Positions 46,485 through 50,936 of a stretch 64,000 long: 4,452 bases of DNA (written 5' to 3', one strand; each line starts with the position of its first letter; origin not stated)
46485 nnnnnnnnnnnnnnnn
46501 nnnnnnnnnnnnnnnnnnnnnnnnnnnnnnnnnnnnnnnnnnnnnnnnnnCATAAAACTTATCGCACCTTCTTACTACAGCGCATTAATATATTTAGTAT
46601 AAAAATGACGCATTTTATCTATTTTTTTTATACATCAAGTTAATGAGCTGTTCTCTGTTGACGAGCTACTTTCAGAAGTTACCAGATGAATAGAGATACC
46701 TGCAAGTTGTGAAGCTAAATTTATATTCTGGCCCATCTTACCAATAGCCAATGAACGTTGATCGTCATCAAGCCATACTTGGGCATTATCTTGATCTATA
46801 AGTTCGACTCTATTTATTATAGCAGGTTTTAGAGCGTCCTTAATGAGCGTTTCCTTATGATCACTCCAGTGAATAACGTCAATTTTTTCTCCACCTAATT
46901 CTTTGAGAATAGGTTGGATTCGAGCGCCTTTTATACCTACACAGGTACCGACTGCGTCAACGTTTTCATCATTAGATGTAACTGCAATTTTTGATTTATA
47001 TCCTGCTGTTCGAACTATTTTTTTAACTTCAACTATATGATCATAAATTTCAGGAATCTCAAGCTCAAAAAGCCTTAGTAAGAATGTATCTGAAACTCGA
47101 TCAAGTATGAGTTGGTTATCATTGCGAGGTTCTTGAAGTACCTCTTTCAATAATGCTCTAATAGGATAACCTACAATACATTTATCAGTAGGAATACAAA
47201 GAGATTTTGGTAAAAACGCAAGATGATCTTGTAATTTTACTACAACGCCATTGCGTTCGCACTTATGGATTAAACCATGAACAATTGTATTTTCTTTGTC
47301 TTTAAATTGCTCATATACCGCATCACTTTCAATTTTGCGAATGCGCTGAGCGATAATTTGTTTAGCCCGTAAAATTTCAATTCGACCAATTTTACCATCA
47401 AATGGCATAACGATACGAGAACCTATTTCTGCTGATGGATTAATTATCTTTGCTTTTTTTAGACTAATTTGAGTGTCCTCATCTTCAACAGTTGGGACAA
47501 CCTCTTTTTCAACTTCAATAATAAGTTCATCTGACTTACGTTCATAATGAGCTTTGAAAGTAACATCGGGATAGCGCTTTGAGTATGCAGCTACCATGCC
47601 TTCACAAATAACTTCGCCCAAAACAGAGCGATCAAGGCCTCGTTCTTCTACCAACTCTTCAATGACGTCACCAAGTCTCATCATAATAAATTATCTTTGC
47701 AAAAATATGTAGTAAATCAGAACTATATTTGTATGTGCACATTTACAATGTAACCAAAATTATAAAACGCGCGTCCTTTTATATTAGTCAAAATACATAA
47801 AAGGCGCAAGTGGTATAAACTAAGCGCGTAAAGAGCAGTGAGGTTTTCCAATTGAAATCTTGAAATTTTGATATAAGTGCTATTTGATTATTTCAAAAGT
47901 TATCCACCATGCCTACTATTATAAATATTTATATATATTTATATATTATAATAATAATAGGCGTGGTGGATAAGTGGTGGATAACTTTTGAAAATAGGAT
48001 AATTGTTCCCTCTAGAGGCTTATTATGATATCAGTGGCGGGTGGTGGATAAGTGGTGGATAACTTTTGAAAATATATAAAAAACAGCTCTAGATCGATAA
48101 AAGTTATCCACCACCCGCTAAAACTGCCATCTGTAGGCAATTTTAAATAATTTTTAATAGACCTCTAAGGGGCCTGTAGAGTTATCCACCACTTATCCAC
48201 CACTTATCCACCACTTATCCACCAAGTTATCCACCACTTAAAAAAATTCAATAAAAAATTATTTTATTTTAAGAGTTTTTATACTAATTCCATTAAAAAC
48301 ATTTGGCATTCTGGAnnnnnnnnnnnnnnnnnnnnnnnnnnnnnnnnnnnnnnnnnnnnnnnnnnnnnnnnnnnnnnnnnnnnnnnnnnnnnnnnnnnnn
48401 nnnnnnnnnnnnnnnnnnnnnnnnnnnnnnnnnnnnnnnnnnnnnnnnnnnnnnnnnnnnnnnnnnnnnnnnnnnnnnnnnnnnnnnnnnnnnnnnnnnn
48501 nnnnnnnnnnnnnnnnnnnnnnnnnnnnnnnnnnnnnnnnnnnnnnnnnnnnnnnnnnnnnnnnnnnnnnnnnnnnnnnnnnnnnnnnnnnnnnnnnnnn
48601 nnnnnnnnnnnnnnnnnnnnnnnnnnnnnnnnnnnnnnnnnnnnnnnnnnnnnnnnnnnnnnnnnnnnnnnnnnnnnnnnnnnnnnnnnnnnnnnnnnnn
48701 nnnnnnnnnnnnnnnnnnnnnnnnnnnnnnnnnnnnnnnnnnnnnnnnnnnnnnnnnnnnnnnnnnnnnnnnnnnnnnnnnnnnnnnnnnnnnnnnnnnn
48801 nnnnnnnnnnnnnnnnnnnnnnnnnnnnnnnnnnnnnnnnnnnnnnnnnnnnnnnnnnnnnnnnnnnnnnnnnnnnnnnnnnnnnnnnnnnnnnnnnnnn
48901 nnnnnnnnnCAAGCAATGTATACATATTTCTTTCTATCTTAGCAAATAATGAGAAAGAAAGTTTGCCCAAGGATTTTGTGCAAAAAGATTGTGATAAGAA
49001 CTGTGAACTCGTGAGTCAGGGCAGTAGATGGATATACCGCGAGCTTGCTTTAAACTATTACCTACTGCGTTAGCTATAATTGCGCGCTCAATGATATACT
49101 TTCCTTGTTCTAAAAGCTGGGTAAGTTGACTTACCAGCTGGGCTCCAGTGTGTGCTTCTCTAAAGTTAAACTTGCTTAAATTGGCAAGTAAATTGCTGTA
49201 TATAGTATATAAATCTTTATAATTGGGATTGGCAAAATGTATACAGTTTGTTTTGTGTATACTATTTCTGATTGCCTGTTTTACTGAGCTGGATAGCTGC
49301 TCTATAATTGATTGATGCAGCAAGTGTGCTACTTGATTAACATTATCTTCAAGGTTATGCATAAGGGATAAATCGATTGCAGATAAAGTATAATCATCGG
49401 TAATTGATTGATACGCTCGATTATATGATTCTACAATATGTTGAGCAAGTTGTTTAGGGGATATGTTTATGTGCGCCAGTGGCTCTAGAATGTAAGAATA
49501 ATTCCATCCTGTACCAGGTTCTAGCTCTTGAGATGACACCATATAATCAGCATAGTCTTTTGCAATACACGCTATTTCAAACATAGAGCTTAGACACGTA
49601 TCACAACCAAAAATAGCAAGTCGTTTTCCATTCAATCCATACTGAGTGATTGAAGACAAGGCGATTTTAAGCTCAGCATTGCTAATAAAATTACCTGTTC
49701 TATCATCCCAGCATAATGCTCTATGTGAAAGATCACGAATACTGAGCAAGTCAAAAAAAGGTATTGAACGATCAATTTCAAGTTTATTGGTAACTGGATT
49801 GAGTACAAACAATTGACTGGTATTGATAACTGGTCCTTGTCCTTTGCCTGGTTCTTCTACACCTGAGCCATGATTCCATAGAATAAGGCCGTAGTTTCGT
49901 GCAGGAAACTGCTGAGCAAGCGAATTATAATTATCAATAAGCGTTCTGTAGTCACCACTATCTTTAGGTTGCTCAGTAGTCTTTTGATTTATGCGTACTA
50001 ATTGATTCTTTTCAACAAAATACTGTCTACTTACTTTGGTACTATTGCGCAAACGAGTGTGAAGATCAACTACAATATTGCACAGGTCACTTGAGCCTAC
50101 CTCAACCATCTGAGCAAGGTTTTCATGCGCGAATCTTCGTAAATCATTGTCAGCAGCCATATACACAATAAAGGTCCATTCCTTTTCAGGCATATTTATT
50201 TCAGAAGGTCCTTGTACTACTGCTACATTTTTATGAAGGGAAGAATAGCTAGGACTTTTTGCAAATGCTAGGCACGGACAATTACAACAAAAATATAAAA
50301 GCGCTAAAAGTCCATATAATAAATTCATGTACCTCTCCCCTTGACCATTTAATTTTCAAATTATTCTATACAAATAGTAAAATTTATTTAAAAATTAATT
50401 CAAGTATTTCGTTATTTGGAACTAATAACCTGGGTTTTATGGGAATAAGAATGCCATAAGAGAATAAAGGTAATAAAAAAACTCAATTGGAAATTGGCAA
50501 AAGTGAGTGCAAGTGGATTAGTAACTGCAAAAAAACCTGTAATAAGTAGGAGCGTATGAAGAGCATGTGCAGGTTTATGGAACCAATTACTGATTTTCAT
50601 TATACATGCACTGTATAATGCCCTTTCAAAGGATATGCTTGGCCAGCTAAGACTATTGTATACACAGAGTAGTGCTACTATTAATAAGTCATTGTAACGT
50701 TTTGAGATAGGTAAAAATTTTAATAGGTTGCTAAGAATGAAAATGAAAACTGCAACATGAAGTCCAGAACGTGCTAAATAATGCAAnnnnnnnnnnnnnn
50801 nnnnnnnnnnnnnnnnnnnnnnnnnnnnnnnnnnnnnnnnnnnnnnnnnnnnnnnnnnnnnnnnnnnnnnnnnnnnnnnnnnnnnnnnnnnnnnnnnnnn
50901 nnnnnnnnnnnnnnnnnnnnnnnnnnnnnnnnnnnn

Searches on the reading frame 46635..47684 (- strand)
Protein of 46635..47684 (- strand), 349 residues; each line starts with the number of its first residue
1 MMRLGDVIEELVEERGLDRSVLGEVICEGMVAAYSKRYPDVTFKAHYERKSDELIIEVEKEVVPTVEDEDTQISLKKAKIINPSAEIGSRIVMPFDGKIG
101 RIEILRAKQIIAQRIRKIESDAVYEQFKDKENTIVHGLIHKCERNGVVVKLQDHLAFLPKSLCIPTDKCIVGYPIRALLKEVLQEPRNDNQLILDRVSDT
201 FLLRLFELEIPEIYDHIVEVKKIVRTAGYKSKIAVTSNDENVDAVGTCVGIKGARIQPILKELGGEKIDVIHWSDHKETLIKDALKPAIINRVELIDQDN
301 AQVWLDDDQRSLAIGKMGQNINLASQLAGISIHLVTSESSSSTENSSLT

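Call 9: search_protein_families(library=pfam, proteins=[window:46635-47684:-])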
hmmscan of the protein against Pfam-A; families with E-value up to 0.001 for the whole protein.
window:46635-47684:- (349 aa): 3 families
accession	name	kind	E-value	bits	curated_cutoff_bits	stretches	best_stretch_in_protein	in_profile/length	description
PF08529.16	NusA_N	-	2.7e-25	89.3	23.8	1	6-120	4-118/119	NusA N-terminal domain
PF13184.12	KH_5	-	6.9e-25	87.4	27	1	227-294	1-68/69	NusA-like KH domain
PF23095.1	KH_NusA_C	-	2.1e-06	28.1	34.2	1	303-345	3-43/59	Transcription termination/antitermination protein NusA, KH domain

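Call 11: find_encoding_contigs(protein=window:46635-47684:-, flank=10000, max_places=10)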
Protein window:46635-47684:- (349 aa): 23 contigs read that carry it; 7 places shown.
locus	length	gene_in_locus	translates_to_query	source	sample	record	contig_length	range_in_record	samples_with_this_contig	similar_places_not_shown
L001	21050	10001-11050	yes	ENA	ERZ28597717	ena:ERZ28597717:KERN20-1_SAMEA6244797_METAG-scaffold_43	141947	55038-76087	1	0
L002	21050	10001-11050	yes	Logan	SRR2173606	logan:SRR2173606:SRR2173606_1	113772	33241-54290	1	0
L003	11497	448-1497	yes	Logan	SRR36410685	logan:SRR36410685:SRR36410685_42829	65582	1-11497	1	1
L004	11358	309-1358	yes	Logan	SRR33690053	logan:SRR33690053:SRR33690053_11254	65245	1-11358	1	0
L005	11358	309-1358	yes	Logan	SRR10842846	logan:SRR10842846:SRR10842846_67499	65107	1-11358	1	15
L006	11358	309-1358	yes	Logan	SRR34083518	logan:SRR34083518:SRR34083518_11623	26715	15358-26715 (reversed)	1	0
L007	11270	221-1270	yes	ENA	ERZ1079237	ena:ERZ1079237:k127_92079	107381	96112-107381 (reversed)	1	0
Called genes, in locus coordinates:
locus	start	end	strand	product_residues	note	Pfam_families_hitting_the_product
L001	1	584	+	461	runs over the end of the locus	PF00875:DNA_photolyase, PF03441:FAD_binding_7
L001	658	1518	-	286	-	PF00730:HhH-GPD, PF00633:HHH (weak)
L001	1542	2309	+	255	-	PF06966:DUF1295, PF02544:Steroid_dh, PF04140:ICMT (weak)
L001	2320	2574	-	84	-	-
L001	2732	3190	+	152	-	-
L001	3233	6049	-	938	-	PF00675:Peptidase_M16, PF05193:Peptidase_M16_C, PF00675:Peptidase_M16, PF05193:Peptidase_M16_C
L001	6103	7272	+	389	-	PF03772:Competence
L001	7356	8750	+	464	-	PF03415:Peptidase_C11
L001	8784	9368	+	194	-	PF03167:UDG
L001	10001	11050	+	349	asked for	PF08529:NusA_N, PF13184:KH_NusA_1st, PF26594:KH_NusA_2nd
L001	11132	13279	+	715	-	PF04760:IF2_N, PF00009:GTP_EFTU, PF00071:Ras (weak), PF01926:MMR_HSR1, PF02421:FeoB_N (weak), PF22042:EF-G_D2, PF11987:IF-2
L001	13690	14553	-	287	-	PF01261:AP_endonuc_2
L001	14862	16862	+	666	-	-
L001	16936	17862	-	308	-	-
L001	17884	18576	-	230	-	-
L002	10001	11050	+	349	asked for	PF08529:NusA_N, PF13184:KH_NusA_1st, PF26594:KH_NusA_2nd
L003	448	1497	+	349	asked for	PF08529:NusA_N, PF13184:KH_NusA_1st, PF26594:KH_NusA_2nd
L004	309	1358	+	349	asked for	PF08529:NusA_N, PF13184:KH_NusA_1st, PF26594:KH_NusA_2nd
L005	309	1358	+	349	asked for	PF08529:NusA_N, PF13184:KH_NusA_1st, PF26594:KH_NusA_2nd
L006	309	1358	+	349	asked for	PF08529:NusA_N, PF13184:KH_NusA_1st, PF26594:KH_NusA_2nd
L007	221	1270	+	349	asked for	PF08529:NusA_N, PF13184:KH_NusA_1st, PF26594:KH_NusA_2nd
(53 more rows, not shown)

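Call 13: find_related_loci(query=window:46635-47684:-, collection=genome_contigs, flank=10000)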
Query window:46635-47684:- (349 aa) in genome_contigs; peptide patterns used: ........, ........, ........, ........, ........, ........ (x = any residue, [..] = any of these).
133 stretches matched a pattern; 80 encode a relative of the query (tblastn E <= 1e-3); 80 distinct loci.
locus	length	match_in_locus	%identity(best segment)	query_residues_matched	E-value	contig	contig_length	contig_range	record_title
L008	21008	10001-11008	67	2-338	1e-143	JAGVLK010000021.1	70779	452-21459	MAG: Candidatus Babeliales bacterium isolate SW_55 c_000000002507, whole genome shotgun sequence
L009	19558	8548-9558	62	4-339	7e-136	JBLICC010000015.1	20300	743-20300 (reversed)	MAG: Alteromonas naphthalenivorans isolate 3300053698_98 Ga0535657_0003763, whole genome shotgun sequence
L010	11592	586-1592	61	16-348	2e-90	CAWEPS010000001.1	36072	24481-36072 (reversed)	MAG: uncultured bacterium isolate MFD02138.bin.3.60 genome assembly, contig: contig_100255, whole genome shotgun sequenc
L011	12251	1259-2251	41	8-335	3e-70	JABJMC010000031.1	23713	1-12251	MAG: Candidatus Peregrinibacteria bacterium isolate SI075_bin129 k141_1590270, whole genome shotgun sequence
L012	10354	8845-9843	40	8-337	4e-67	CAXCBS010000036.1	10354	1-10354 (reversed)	MAG TPA_asm: uncultured Candidatus Peregrinibacteria bacterium isolate SRR3723783_concoct_125 genome assembly, contig: E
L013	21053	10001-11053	41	4-345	1e-64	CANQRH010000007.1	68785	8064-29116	MAG: Candidatus Gastranaerophilales bacterium isolate Lapin-008__bin32 genome assembly, contig: Lapin-008__NODE_480_leng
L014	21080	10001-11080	40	1-347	7e-65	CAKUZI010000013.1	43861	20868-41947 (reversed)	MAG: uncultured Candidatus Melainabacteria bacterium isolate REFINED_METABAT215_TOP10_CONTIGS_1500_ASSEMBLY_K77_MERGED__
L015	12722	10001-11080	40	1-347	2e-64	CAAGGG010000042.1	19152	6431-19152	TPA_asm: Candidatus Gastranaerophilales bacterium, isolate HGM07945, WGS project CAAGGG010000000 data, contig: SRS476195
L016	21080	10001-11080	39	1-349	2e-64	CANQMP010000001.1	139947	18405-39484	MAG: Candidatus Gastranaerophilales bacterium isolate Lapin-012__bin75 genome assembly, contig: Lapin-012__NODE_184_leng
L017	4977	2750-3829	40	1-347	2e-64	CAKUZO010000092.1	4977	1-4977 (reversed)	MAG: uncultured Candidatus Melainabacteria bacterium isolate REFINED_METABAT215_TOP10_CONTIGS_1500_ASSEMBLY_K77_MERGED__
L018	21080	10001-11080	40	1-347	4e-64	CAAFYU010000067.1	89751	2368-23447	TPA_asm: Candidatus Gastranaerophilales bacterium, isolate HGM07948, WGS project CAAFYU010000000 data, contig: SRS475682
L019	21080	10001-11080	40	1-347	5e-64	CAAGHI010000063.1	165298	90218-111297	TPA_asm: Candidatus Gastranaerophilales bacterium, isolate HGM07946, WGS project CAAGHI010000000 data, contig: SRS476271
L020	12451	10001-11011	38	2-336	1e-63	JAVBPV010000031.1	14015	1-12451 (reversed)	MAG: Desulfovibrio sp. isolate EPI_MAG_00148 c_000011981590, whole genome shotgun sequence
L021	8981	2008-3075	39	1-344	3e-63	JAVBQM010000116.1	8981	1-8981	MAG: Candidatus Gastranaerophilales bacterium isolate EPI_MAG_00167 c_000013855345, whole genome shotgun sequence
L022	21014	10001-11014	40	4-334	6e-63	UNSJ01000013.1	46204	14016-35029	Candidatus Gastranaerophilales bacterium isolate UMGS1078 genome assembly, contig: NODE_22_length_46204_cov_5.4254, whol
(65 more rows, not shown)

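Call 22: find_homologous_proteins(query=window:46635-47684:-, max_evalue=1e-60)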
Query window:46635-47684:- (349 aa): 1820 proteins with E <= 1e-60 among 8000 candidates; the best 120 are listed.
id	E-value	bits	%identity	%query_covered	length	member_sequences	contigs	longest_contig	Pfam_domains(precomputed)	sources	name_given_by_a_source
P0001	1.8e-222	755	100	100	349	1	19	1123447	PF13184.13,PF26594.2,PF08529.17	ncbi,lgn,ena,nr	ncbi:transcription termination factor NusA [Vermiphilus pyriformis]|nr:MAG: transcription terminatio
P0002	8.9e-222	753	100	100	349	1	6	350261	PF13184.13,PF26594.2,PF08529.17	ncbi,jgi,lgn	jgi:N utilization substance protein A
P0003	9.5e-222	753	100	100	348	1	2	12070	PF13184.13,PF26594.2,PF08529.17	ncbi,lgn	-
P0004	4.8e-221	751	100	100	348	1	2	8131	PF13184.13,PF26594.2,PF08529.17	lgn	-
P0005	7.8e-153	526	70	98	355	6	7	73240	PF13184.13,PF26594.2,PF08529.17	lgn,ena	-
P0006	4.3e-152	524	68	98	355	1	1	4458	PF13184.13,PF26594.2,PF08529.17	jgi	jgi:transcription termination/antitermination protein NusA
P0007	7.1e-152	523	68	99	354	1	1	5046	PF13184.13,PF26594.2,PF08529.17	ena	-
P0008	1.7e-151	522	70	98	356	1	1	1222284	PF13184.13,PF26594.2,PF08529.17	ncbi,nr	ncbi:transcription termination/antitermination protein NusA [Candidatus Dependentiae bacterium Noda2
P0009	3.5e-151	521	70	98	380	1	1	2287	PF13184.13,PF26594.2,PF08529.17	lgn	-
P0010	5.8e-151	520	68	100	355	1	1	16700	PF13184.13,PF26594.2,PF08529.17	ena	-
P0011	6.1e-151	520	69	97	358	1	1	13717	PF13184.13,PF26594.2,PF08529.17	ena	-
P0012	6.6e-151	520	67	99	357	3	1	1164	PF13184.13,PF26594.2,PF08529.17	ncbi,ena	-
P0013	8.3e-151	520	68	98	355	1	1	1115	PF13184.13,PF26594.2,PF08529.17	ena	-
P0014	1.4e-150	519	67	99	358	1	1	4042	PF13184.13,PF26594.2,PF08529.17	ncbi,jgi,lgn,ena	jgi:N utilization substance protein A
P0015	1.6e-150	519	68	97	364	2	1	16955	PF13184.13,PF26594.2,PF08529.17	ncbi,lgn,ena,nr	ncbi:MAG TPA: transcription termination factor NusA [Candidatus Babeliales bacterium]|nr:transcripti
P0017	2.6e-150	518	67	97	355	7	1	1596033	PF13184.13,PF26594.2,PF08529.17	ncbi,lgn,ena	-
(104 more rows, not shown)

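Call 24: find_encoding_contigs(protein=P0001, flank=10000, max_places=4)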
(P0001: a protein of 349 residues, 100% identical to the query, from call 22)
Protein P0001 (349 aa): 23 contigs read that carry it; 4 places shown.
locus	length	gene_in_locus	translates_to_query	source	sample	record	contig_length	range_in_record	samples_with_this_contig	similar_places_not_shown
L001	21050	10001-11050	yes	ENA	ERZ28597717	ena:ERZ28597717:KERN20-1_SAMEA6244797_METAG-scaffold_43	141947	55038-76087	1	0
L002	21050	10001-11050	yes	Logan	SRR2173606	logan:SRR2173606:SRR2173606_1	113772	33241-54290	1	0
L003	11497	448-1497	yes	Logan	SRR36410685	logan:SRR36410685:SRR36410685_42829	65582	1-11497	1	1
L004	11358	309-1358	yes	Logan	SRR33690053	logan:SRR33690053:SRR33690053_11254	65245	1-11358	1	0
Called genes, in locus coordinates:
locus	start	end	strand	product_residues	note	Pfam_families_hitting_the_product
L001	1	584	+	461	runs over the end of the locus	PF00875:DNA_photolyase, PF03441:FAD_binding_7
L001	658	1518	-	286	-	PF00730:HhH-GPD, PF00633:HHH (weak)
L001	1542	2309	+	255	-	PF06966:DUF1295, PF02544:Steroid_dh, PF04140:ICMT (weak)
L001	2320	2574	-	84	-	-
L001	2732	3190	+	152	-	-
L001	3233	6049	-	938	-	PF00675:Peptidase_M16, PF05193:Peptidase_M16_C, PF00675:Peptidase_M16, PF05193:Peptidase_M16_C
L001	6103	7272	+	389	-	PF03772:Competence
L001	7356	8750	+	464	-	PF03415:Peptidase_C11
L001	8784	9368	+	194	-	PF03167:UDG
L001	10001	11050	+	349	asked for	PF08529:NusA_N, PF13184:KH_NusA_1st, PF26594:KH_NusA_2nd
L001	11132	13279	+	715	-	PF04760:IF2_N, PF00009:GTP_EFTU, PF00071:Ras (weak), PF01926:MMR_HSR1, PF02421:FeoB_N (weak), PF22042:EF-G_D2, PF11987:IF-2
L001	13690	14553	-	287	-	PF01261:AP_endonuc_2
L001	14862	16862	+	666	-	-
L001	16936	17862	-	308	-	-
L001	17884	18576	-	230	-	-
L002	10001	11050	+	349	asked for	PF08529:NusA_N, PF13184:KH_NusA_1st, PF26594:KH_NusA_2nd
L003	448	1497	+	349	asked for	PF08529:NusA_N, PF13184:KH_NusA_1st, PF26594:KH_NusA_2nd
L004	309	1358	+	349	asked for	PF08529:NusA_N, PF13184:KH_NusA_1st, PF26594:KH_NusA_2nd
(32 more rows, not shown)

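Call 25: find_encoding_contigs(protein=P0008, flank=10000, max_places=2)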
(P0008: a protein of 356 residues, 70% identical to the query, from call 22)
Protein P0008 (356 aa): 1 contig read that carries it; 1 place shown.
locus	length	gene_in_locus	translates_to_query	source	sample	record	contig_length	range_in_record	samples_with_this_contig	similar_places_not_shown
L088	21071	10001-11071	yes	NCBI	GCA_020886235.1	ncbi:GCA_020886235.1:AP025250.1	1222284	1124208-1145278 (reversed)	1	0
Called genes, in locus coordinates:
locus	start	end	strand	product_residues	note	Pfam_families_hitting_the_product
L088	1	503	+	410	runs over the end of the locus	PF14450:FtsA (weak), PF02491:SHS2_FTSA, PF06723:MreB_Mbl, PF14450:FtsA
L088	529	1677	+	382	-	PF00091:Tubulin, PF12327:FtsZ_C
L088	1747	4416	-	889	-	PF00675:Peptidase_M16, PF05193:Peptidase_M16_C, PF00675:Peptidase_M16, PF05193:Peptidase_M16_C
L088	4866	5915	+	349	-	PF03772:Competence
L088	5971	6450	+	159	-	PF03415:Peptidase_C11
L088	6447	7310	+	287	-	PF03415:Peptidase_C11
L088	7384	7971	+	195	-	PF03167:UDG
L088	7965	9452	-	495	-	-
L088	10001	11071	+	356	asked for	PF08529:NusA_N, PF13184:KH_NusA_1st, PF26594:KH_NusA_2nd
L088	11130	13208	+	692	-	PF04760:IF2_N (weak), PF00009:GTP_EFTU, PF00071:Ras, PF01926:MMR_HSR1, PF10662:PduV-EutP (faint), PF22042:EF-G_D2, PF11987:IF-2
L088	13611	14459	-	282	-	PF01261:AP_endonuc_2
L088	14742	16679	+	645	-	-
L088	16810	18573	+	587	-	PF01336:tRNA_anti-codon, PF00152:tRNA-synt_2, PF02938:GAD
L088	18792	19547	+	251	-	PF00142:Fer4_NifH (weak), PF01656:CbiA, PF02374:ArsA_ATPase, PF06564:CBP_BcsQ (weak), PF09140:MipZ, PF10609:ParA, PF13614:AAA_31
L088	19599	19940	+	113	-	-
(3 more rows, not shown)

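Call 26: find_encoding_contigs(protein=P0017, flank=10000, max_places=2)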
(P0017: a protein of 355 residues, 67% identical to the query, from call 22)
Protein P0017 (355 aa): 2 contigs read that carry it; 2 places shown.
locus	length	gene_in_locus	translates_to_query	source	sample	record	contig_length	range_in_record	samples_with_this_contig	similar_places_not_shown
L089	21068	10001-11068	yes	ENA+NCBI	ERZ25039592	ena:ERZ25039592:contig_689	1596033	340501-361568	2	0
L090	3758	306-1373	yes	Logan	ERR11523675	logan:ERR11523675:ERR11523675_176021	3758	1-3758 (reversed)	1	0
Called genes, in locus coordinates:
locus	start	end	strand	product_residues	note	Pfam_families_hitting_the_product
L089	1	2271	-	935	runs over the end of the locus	PF00675:Peptidase_M16, PF05193:Peptidase_M16_C, PF00675:Peptidase_M16, PF05193:Peptidase_M16_C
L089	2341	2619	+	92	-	-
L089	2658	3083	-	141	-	PF08570:DUF1761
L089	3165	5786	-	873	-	PF00675:Peptidase_M16, PF05193:Peptidase_M16_C, PF00675:Peptidase_M16, PF05193:Peptidase_M16_C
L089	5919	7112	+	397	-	PF03772:Competence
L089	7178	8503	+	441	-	PF03415:Peptidase_C11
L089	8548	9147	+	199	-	PF03167:UDG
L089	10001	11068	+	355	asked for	PF08529:NusA_N, PF13184:KH_NusA_1st, PF26594:KH_NusA_2nd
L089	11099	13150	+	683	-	PF04760:IF2_N (weak), PF00009:GTP_EFTU, PF00071:Ras (weak), PF01926:MMR_HSR1, PF10662:PduV-EutP (faint), PF22042:EF-G_D2, PF11987:IF-2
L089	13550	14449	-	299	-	PF01261:AP_endonuc_2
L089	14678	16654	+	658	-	-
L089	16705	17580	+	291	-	PF12796:Ank_2 (weak), PF13606:Ank_3 (faint), PF00023:Ank (faint), PF13637:Ank_4 (faint), PF13857:Ank_5 (faint), PF12796:Ank_2 (weak)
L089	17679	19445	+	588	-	PF01336:tRNA_anti-codon, PF00152:tRNA-synt_2, PF02938:GAD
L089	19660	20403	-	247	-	-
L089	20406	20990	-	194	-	-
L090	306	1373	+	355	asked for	PF08529:NusA_N, PF13184:KH_NusA_1st, PF26594:KH_NusA_2nd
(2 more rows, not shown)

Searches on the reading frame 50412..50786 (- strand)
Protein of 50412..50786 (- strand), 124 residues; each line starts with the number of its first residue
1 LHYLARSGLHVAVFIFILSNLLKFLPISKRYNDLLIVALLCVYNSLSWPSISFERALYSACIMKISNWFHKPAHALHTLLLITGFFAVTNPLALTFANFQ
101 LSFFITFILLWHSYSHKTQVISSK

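Call 9: search_protein_families(library=pfam, proteins=[window:50412-50786:-])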
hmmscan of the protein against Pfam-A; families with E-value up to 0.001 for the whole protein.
window:50412-50786:- (124 aa): 1 family
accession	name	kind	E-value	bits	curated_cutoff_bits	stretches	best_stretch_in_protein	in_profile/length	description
PF03772.21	Competence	-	3.1e-15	56.7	23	1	1-117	23-142/270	Competence protein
